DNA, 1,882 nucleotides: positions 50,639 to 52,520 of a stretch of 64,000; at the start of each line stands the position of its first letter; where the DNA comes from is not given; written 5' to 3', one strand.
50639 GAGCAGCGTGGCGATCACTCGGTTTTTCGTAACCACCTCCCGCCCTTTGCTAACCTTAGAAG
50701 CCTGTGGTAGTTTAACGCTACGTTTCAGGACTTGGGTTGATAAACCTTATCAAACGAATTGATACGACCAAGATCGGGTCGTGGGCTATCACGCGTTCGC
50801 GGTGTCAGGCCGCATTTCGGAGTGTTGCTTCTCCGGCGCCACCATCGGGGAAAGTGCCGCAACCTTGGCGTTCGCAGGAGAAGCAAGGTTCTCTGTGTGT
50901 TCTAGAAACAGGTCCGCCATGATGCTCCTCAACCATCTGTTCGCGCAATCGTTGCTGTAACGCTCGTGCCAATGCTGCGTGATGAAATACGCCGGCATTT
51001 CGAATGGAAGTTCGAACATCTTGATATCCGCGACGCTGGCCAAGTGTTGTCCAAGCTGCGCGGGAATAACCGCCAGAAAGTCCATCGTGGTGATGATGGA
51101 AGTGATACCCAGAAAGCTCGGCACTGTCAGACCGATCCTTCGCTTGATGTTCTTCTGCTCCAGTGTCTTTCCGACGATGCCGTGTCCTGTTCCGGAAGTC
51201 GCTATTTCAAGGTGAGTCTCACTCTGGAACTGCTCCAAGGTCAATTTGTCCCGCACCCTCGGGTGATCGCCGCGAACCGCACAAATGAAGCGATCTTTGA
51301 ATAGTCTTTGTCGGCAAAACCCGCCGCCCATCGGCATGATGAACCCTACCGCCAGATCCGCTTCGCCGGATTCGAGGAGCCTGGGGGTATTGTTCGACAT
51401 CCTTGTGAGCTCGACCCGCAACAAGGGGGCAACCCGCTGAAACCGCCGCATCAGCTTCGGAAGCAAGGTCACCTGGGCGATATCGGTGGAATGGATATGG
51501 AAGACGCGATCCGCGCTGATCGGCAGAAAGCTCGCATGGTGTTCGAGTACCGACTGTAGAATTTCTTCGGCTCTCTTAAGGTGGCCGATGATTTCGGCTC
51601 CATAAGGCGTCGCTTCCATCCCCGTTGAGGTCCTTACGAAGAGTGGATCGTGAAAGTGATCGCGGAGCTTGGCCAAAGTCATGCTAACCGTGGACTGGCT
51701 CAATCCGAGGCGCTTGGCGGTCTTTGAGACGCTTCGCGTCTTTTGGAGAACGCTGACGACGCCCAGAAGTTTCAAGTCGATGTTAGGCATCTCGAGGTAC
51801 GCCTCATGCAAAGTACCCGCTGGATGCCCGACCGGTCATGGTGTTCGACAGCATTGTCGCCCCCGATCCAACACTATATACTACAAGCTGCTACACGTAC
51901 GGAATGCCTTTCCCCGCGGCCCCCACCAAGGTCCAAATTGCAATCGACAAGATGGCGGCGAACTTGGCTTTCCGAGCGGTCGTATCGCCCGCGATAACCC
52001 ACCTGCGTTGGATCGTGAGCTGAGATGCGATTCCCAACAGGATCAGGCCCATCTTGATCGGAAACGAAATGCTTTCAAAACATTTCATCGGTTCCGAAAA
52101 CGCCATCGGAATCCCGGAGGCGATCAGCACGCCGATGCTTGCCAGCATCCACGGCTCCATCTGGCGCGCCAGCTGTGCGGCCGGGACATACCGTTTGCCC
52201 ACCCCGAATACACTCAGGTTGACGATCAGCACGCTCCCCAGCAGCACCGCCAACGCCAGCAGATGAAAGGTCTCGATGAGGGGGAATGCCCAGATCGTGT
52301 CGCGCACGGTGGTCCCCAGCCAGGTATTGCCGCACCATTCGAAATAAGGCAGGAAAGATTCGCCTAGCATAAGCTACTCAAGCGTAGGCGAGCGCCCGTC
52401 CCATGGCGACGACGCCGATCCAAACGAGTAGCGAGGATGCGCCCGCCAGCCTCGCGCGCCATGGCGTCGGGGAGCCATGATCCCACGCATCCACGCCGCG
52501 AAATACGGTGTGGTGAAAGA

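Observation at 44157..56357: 12-kb same-strand cluster of uncharacterised families around a TonB-dependent receptor: candidate novel uptake or redox system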

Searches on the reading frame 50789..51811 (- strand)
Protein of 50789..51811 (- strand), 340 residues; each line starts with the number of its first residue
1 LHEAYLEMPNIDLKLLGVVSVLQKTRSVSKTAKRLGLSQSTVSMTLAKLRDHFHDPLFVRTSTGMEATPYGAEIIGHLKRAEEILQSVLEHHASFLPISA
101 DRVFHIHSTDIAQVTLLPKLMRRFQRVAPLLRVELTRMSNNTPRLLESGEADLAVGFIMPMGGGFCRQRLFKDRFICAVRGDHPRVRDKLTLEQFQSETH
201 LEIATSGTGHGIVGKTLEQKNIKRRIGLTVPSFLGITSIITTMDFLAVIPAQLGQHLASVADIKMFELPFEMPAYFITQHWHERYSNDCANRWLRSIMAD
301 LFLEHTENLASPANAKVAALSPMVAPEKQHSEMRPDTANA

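Call 3: search_protein_families(library=pfam, proteins=[window:50789-51811:-], max_evalue=0.01)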
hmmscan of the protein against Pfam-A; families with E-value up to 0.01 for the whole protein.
window:50789-51811:- (340 aa): 6 families
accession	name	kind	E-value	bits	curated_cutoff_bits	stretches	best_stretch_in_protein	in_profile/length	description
PF03466.25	LysR_substrate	-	1.1e-20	74.4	28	1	103-295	7-201/209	LysR substrate binding domain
PF00126.33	HTH_1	-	4.3e-15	55.8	26.6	1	14-71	2-59/60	Bacterial regulatory helix-turn-helix protein, lysR family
PF01022.26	HTH_5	-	0.00018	21.8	22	1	22-51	12-41/47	Bacterial regulatory protein, arsR family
PF18024.7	HTH_50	-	0.0044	17.1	27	0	20-43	18-41/50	Helix-turn-helix domain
PF13556.12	HTH_30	-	0.0054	16.9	27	0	21-53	8-40/59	PucR C-terminal helix-turn-helix domain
PF12840.13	HTH_20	-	0.0061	16.9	27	0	22-52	13-45/51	Helix-turn-helix domain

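Call 4: search_protein_families(library=ncbifam, proteins=[window:50789-51811:-], max_evalue=0.01)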
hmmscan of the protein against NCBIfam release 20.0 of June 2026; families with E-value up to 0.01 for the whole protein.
window:50789-51811:- (340 aa): 47 families (the best 25 are shown)
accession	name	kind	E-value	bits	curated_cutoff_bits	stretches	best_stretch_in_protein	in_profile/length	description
NF050187.1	TransRegBsrAPseudo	equivalog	2e-57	194.6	480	1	7-299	4-296/298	LysR family transcriptional regulator BsrA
NF007063.1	PRK09508.1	equivalog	4.2e-38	131.4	262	1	8-300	12-303/307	transcriptional regulator LeuO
NF047710.1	TransRegCitRGProt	equivalog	8e-28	97.6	400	1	10-277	9-275/295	DNA-binding transcriptional repressor CitR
NF045905.1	TransRegLelALeg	equivalog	1.3e-24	87.1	500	1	9-300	5-299/305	LysR family transcriptional regulator LelA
NF008554.1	PRK11482.1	equivalog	3.5e-23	82.1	277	1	8-259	26-273/317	YbeF family transcriptional regulator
NF007581.0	PRK10216.1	equivalog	1.4e-22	80.2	314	1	9-303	6-316/319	HTH-type transcriptional regulator YidZ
NF040786.1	LysR_Sec_metab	equivalog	6e-16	58.3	250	1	12-197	2-190/298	selenium metabolism-associated LysR family transcriptional regulator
NF007667.0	PRK10341.1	equivalog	7.8e-14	51.4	308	1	21-285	17-281/312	transcriptional regulator TdcA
NF008239.0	PRK11013.1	equivalog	2.4e-13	49.8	288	1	8-241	1-235/309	LysR family transcriptional regulator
TIGR02424.1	TF_pcaQ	equivalog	2.9e-13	49.4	303.8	1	16-195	8-190/300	pca operon transcription factor PcaQ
NF052633.1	LysR_TF_PsrA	exception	1.6e-12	47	540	1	10-219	4-214/297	L-proline-binding transcription factor PsrA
NF007307.0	PRK09791.1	equivalog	1.7e-12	47.1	336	1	22-280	16-277/302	LysR family transcriptional regulator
TIGR03339.1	phn_lysR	subfamily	2e-11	43.7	341.1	1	25-273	11-257/279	aminoethylphosphonate catabolism associated LysR family transcriptional regulator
NF008416.0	PRK11242.1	equivalog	2e-10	40.5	277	1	24-264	14-256/300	transcriptional regulator CynR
NF058504.1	TransRegCcpCBac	equivalog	5.9e-10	39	400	1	17-154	7-144/287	transcriptional regulator CcpC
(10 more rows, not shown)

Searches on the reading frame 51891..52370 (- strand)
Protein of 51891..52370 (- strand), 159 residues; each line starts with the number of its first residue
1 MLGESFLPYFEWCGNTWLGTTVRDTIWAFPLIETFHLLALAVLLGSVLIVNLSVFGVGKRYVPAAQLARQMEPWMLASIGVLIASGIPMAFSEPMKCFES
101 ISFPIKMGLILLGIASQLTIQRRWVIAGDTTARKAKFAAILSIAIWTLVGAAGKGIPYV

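Call 3: search_protein_families(library=pfam, proteins=[window:51891-52370:-], max_evalue=0.01)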
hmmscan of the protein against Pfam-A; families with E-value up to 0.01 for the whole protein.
window:51891-52370:- (159 aa): 1 family
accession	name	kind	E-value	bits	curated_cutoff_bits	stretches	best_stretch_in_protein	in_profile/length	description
PF20349.3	DUF6644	-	1.5e-14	54.9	27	1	9-157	1-153/155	Family of unknown function (DUF6644)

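Call 4: search_protein_families(library=ncbifam, proteins=[window:51891-52370:-], max_evalue=0.01)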
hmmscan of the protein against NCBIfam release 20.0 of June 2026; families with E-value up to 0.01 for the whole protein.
window:51891-52370:- (159 aa): 0 families

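Call 19: find_homologous_proteins(query=window:51891-52370:-, max_evalue=0.001)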
Query window:51891-52370:- (159 aa): 261 proteins with E <= 0.001 among 676 candidates; the best 120 are listed.
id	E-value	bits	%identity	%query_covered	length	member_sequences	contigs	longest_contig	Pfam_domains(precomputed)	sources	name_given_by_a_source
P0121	4.7e-98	343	100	100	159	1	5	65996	PF20349.3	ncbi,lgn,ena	-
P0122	9.7e-97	339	98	100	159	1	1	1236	PF20349.3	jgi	jgi:hypothetical protein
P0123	1.5e-95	335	96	100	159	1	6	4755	PF20349.3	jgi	jgi:hypothetical protein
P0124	7.4e-92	323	93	100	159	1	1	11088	PF20349.3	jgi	jgi:hypothetical protein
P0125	8.4e-92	323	92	100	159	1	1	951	PF20349.3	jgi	jgi:hypothetical protein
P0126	9.4e-92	323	92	100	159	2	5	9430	PF20349.3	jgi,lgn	jgi:hypothetical protein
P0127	2.1e-91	322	92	100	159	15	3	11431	PF20349.3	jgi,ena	jgi:hypothetical protein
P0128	2.4e-91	322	92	100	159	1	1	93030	PF20349.3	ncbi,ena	-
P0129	1.4e-90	319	91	100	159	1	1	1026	PF20349.3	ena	-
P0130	1.1e-89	316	91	100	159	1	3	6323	PF20349.3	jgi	jgi:hypothetical protein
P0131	1.2e-89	316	89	100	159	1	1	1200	PF20349.3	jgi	jgi:hypothetical protein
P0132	1.6e-89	316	91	100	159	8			PF20349.3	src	-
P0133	8.8e-89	313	89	100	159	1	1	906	PF20349.3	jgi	jgi:hypothetical protein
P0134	4.4e-88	311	88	100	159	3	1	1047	PF20349.3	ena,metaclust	metaclust:\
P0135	1.5e-87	309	89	100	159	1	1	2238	PF20349.3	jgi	jgi:hypothetical protein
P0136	1.8e-86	306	87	100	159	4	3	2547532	PF20349.3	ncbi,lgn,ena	-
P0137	4.6e-85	301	85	100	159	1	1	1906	PF20349.3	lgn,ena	-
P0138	4.7e-85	301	87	100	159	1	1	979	PF20349.3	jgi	jgi:hypothetical protein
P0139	4.6e-84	298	86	100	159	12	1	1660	PF20349.3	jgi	jgi:hypothetical protein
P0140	6.0e-84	298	84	100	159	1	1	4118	PF20349.3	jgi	jgi:hypothetical protein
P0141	1.4e-83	296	82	100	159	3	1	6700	PF20349.3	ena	-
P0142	2.9e-83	295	83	100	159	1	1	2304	PF20349.3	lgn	-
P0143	3.8e-83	295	85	100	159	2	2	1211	PF20349.3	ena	-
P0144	4.1e-83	295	83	100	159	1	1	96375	PF20349.3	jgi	jgi:hypothetical protein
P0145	4.4e-83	295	81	100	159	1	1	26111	PF20349.3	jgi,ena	jgi:hypothetical protein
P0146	5.2e-83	295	84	100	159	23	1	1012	PF20349.3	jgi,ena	-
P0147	6.5e-83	294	83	100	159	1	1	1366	PF20349.3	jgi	jgi:hypothetical protein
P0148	6.7e-83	294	83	100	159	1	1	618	PF20349.3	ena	-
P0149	7.4e-83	294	82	100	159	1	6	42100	PF20349.3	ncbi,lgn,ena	-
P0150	1.0e-82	294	81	100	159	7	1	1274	PF20349.3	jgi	jgi:hypothetical protein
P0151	1.3e-82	293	83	100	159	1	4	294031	PF20349.3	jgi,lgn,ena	jgi:hypothetical protein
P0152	1.9e-82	293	83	100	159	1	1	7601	PF20349.3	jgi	jgi:hypothetical protein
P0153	3.3e-82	292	82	100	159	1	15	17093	PF20349.3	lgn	-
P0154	3.9e-82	292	82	100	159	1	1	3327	PF20349.3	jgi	jgi:hypothetical protein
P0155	8.8e-82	291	81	100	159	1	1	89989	PF20349.3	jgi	jgi:hypothetical protein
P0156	1.0e-81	290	81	100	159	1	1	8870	PF20349.3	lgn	-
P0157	1.0e-81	290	81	100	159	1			PF20349.3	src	-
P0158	1.5e-81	290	81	100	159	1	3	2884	PF20349.3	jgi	jgi:hypothetical protein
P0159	2.1e-81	289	81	100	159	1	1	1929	PF20349.3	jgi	jgi:hypothetical protein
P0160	4.3e-81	288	82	100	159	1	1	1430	PF20349.3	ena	-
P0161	4.3e-81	288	84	100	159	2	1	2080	PF20349.3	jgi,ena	-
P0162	4.5e-81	288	82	100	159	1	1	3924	PF20349.3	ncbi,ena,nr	ncbi:MAG: hypothetical protein JO099_01125 [Acidobacteriia bacterium]|nr:hypothetical protein [Terri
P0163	4.7e-81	288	82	100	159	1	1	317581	PF20349.3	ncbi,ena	-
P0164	5.6e-81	288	82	100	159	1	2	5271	PF20349.3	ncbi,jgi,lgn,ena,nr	ncbi:MAG: hypothetical protein JO336_13995 [Acidobacteriia bacterium]|nr:hypothetical protein [Terri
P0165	6.1e-81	288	84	100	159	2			PF20349.3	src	-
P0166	7.7e-81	288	81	100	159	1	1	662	PF20349.3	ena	-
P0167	1.0e-80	287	82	100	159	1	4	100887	PF20349.3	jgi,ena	jgi:hypothetical protein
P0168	1.1e-80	287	81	100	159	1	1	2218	PF20349.3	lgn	-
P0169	1.2e-80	287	79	100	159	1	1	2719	PF20349.3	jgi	jgi:hypothetical protein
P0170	1.2e-80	287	80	100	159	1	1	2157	PF20349.3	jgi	jgi:hypothetical protein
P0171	1.8e-80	286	81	100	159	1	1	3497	PF20349.3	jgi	jgi:hypothetical protein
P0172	1.9e-80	286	82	100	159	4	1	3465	PF20349.3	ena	-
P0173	2.1e-80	286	79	100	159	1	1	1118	PF20349.3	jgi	jgi:hypothetical protein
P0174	2.4e-80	286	80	100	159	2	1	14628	PF20349.3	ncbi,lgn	ncbi:MAG TPA: DUF6644 family protein [Bryobacteraceae bacterium]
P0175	2.8e-80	286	82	100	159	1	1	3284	PF20349.3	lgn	-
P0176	4.5e-80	285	80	100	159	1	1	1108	PF20349.3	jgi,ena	jgi:hypothetical protein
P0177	4.5e-80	285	79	100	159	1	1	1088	PF20349.3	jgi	jgi:hypothetical protein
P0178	5.3e-80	285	79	100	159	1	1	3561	PF20349.3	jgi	jgi:hypothetical protein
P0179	7.5e-80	284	80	100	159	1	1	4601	PF20349.3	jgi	jgi:hypothetical protein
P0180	9.8e-80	284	81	100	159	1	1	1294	PF20349.3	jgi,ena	-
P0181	1.1e-79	284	79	100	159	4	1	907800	PF20349.3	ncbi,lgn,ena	-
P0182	1.4e-79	283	78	100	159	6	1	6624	PF20349.3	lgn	-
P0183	1.9e-79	283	79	100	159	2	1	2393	PF20349.3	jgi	jgi:hypothetical protein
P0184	2.2e-79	283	82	100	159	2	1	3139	PF20349.3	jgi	jgi:hypothetical protein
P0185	2.7e-79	283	80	100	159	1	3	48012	PF20349.3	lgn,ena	-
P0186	2.7e-79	283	79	100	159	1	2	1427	PF20349.3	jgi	jgi:hypothetical protein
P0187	3.6e-79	282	81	100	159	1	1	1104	PF20349.3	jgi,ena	-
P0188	2.0e-78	280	79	100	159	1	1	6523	PF20349.3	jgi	jgi:hypothetical protein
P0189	4.1e-78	279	78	100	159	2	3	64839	PF20349.3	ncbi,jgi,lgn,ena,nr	ncbi:MAG TPA: DUF6644 family protein [Bryobacteraceae bacterium]|nr:DUF6644 family protein [Bryobact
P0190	4.4e-78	279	79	100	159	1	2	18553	PF20349.3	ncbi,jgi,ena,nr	ncbi:MAG: hypothetical protein JO323_26240 [Acidobacteriia bacterium]|nr:hypothetical protein [Terri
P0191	4.4e-78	279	79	100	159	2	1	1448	PF20349.3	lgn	-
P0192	5.4e-78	278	81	100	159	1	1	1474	PF20349.3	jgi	jgi:hypothetical protein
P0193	5.5e-78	278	77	100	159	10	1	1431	PF20349.3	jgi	jgi:hypothetical protein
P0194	3.8e-77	276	77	100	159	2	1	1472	PF20349.3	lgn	-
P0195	5.6e-77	275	79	100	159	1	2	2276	PF20349.3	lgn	-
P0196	5.7e-77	275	78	100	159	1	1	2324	PF20349.3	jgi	jgi:hypothetical protein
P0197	3.4e-76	272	79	100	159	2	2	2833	PF20349.3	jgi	jgi:hypothetical protein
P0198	5.4e-76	272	77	100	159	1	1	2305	PF05425.19,PF20349.3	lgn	-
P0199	8.5e-76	271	76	100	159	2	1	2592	PF20349.3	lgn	-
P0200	1.8e-75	270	78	100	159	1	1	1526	PF20349.3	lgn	-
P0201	9.9e-75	268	77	100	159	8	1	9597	PF20349.3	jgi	jgi:hypothetical protein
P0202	1.6e-74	267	77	100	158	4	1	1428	PF20349.3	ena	-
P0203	1.8e-74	267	77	100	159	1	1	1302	PF20349.3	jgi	jgi:hypothetical protein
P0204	2.1e-74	267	79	97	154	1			PF20349.3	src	-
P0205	4.3e-74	266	75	100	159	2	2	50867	PF20349.3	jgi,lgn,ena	-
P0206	5.7e-74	265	75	100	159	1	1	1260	PF20349.3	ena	-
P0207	7.7e-74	265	76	100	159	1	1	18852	PF20349.3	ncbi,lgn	-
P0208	7.6e-73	262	74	100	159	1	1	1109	PF20349.3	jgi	jgi:hypothetical protein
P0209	1.4e-72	261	77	100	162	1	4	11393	PF20349.3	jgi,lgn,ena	-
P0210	2.7e-72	260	78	100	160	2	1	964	PF20349.3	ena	-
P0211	1.1e-71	258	74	100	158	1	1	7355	PF20349.3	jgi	jgi:hypothetical protein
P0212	1.2e-71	258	77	100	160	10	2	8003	PF20349.3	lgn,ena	-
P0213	1.3e-71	258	76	100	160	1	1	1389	PF20349.3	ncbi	-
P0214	1.3e-71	258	74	100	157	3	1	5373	PF20349.3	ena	-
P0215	3.1e-71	256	79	92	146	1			PF20349.3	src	-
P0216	1.7e-70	254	75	100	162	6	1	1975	PF20349.3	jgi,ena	-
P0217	2.6e-70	253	71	100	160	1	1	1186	PF20349.3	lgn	-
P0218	6.0e-70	252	74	100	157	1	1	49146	PF20349.3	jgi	jgi:hypothetical protein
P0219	6.1e-69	249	73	100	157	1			PF20349.3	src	-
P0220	1.0e-68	248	73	100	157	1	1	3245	PF20349.3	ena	-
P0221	2.1e-68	247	73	100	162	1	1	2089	PF20349.3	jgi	jgi:hypothetical protein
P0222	2.2e-68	247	72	100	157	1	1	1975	PF20349.3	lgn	-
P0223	4.1e-68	246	73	100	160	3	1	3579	PF20349.3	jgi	jgi:hypothetical protein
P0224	5.0e-68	246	71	100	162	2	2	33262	PF20349.3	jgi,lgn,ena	-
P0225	5.0e-68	246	68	100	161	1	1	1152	PF20349.3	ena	-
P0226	6.0e-68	246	71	100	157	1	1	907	PF20349.3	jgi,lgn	jgi:hypothetical protein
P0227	6.9e-68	245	71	100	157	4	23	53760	PF20349.3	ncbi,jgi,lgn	jgi:hypothetical protein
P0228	7.6e-68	245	70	100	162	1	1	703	PF20349.3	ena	-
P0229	8.6e-68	245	71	100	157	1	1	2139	PF20349.3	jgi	jgi:hypothetical protein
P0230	1.3e-67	245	70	100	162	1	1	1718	PF20349.3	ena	-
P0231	2.4e-67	244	68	100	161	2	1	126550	PF20349.3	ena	-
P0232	2.5e-67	244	70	100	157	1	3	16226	PF20349.3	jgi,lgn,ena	jgi:hypothetical protein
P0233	9.6e-67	242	69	100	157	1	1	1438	PF20349.3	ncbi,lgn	-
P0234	1.2e-66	241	69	100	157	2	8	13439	PF20349.3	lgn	-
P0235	4.4e-66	240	68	100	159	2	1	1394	PF20349.3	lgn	-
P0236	9.2e-66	239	68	100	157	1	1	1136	PF20349.3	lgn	-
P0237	9.3e-66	239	69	100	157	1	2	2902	PF20349.3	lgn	-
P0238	1.1e-65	238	77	91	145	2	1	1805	PF20349.3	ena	-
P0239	1.7e-65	238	68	100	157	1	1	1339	PF20349.3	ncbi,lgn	-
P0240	3.8e-65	237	69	100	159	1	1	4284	PF20349.3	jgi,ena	jgi:hypothetical protein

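Call 59: search_protein_families(library=pfam, alignment_id=A5, max_evalue=10)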
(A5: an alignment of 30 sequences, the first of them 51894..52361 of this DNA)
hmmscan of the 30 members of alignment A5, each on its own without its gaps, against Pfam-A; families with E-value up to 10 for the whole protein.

A. member 1, window:51894-52361:- (156 aa): 1 family
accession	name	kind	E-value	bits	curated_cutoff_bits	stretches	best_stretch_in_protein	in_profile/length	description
PF20349.3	DUF6644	-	1.4e-14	55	27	1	6-154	1-153/155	Family of unknown function (DUF6644)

B. families by the number of members that match (of 30 scanned): 33 families (the first 25 are shown)
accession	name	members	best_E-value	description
PF20349.3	DUF6644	23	3e-26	Family of unknown function (DUF6644)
PF09980.14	DUF2214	10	1.6e-05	Predicted membrane protein (DUF2214)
PF05425.18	CopD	5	0.0026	Copper resistance protein D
PF04247.17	SirB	2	4.6e-05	Invasion gene expression up-regulator, SirB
PF11377.13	DUF3180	2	0.002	Protein of unknown function (DUF3180)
PF11143.13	DUF2919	2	0.0054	Protein of unknown function (DUF2919)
PF03653.18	UPF0093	2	0.03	Uncharacterised protein family (UPF0093)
PF02656.20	DUF202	2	6.4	Domain of unknown function (DUF202)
PF19942.4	DUF6404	1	0.023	Family of unknown function (DUF6404)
PF07331.16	TctB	1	0.024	Tripartite tricarboxylate transporter TctB family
PF08288.18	PIGA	1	0.025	PIGA (GPI anchor biosynthesis)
PF04987.19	PigN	1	0.035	Phosphatidylinositolglycan class N (PIG-N)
PF19261.4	DUF5904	1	0.037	Domain of unknown function (DUF5904)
PF11992.13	TgpA_N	1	0.062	TgpA N-terminal domain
PF15807.10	MAP17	1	0.075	Membrane-associated protein 117 kDa, PDZK1-interacting protein 1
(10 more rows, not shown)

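Call 64: find_related_loci(query=A7, collection=metagenome_contigs, flank=8000)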
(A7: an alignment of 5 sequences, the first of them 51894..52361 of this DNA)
Query A7 (156 aa) in metagenome_contigs; peptide patterns used: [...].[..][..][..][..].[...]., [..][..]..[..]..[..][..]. (x = any residue, [..] = any of these).
600 stretches matched a pattern (row limit reached: there are more); 421 encode a relative of the query (tblastn E <= 1e-3); the best 80 are kept; 80 distinct loci.
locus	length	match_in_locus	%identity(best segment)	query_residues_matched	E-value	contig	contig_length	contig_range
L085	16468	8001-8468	88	1-156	2e-92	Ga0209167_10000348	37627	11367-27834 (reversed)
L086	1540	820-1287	83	1-156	5e-90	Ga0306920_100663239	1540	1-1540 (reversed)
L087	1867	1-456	82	5-156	2e-88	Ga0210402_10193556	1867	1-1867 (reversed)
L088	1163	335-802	81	1-156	8e-91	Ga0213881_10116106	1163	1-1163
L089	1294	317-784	81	1-156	1e-89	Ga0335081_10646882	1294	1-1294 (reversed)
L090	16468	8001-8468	78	1-156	6e-81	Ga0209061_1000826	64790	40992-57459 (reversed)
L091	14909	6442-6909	75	1-156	8e-78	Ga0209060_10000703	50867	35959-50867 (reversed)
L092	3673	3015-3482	79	1-156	1e-77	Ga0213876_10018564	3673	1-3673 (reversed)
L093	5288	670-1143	78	2-156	3e-76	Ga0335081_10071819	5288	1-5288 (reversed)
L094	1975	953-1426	76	2-156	4e-77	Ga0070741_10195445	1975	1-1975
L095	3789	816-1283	83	1-156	9e-74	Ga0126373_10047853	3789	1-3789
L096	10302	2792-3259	83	1-156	1e-73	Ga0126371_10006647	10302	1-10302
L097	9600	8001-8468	82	1-156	4e-71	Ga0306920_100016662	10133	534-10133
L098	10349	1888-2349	70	1-156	5e-71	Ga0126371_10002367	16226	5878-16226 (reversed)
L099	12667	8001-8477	71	1-156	4e-71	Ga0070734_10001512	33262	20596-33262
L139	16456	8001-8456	41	2-151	1e-35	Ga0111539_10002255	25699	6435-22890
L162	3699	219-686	39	2-155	3e-34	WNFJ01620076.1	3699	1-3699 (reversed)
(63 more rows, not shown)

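Call 81: search_protein_families(library=pfam, proteins=[L162:1670-2821:-], max_evalue=0.001)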
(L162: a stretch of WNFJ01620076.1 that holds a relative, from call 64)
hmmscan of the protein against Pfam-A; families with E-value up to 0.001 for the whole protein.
L162:1670-2821:- (384 aa): 3 families
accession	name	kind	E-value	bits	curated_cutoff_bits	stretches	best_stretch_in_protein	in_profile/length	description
PF00561.26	Abhydrolase_1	-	4.1e-25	89.3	25.8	1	125-262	1-135/245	alpha/beta hydrolase fold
PF12697.13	Abhydrolase_6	-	1.8e-15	58.7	26.3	1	127-376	1-216/217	Alpha/beta hydrolase family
PF12146.15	Hydrolase_4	-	5e-07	29.7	27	1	128-238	8-117/239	Serine aminopeptidase, S33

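Call 97: find_encoding_contigs(protein=P0121, flank=10000, max_places=5)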
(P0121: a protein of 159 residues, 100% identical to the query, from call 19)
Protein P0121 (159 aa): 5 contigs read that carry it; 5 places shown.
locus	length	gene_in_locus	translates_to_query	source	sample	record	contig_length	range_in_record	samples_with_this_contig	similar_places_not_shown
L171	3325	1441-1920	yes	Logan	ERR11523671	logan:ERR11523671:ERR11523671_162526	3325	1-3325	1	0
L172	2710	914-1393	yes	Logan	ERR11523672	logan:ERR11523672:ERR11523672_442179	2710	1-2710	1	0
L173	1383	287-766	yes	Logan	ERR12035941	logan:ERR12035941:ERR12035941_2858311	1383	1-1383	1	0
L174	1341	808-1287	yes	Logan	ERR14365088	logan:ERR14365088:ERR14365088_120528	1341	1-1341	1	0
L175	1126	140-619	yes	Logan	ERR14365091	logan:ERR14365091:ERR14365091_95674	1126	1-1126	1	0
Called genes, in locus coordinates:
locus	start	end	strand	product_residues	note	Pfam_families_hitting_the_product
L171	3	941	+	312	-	?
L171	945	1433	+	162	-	PF20349:DUF6644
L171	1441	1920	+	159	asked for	PF20349:DUF6644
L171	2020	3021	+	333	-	PF00126:HTH_1, PF03466:LysR_substrate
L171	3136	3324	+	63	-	?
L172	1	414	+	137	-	?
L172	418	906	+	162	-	PF20349:DUF6644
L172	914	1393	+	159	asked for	PF20349:DUF6644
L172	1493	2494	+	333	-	PF00126:HTH_1, PF03466:LysR_substrate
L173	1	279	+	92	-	?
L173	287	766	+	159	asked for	PF20349:DUF6644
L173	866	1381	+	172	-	?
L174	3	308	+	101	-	?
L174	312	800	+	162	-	PF20349:DUF6644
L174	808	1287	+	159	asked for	PF20349:DUF6644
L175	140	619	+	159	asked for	PF20349:DUF6644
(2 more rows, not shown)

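Call 106: search_protein_families(library=pfam, proteins=[L139:8482-9801:-], max_evalue=0.01)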
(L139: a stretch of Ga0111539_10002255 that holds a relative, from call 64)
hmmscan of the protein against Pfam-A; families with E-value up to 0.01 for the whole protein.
L139:8482-9801:- (440 aa): 2 families
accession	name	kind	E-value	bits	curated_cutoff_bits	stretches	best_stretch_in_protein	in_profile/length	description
PF02276.23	CytoC_RC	-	2.2e-11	44.2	22.4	1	85-190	30-140/310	Photosynthetic reaction centre cytochrome C subunit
PF20181.5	DUF6544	-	0.0012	18.6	25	1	339-409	138-211/221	Family of unknown function (DUF6544)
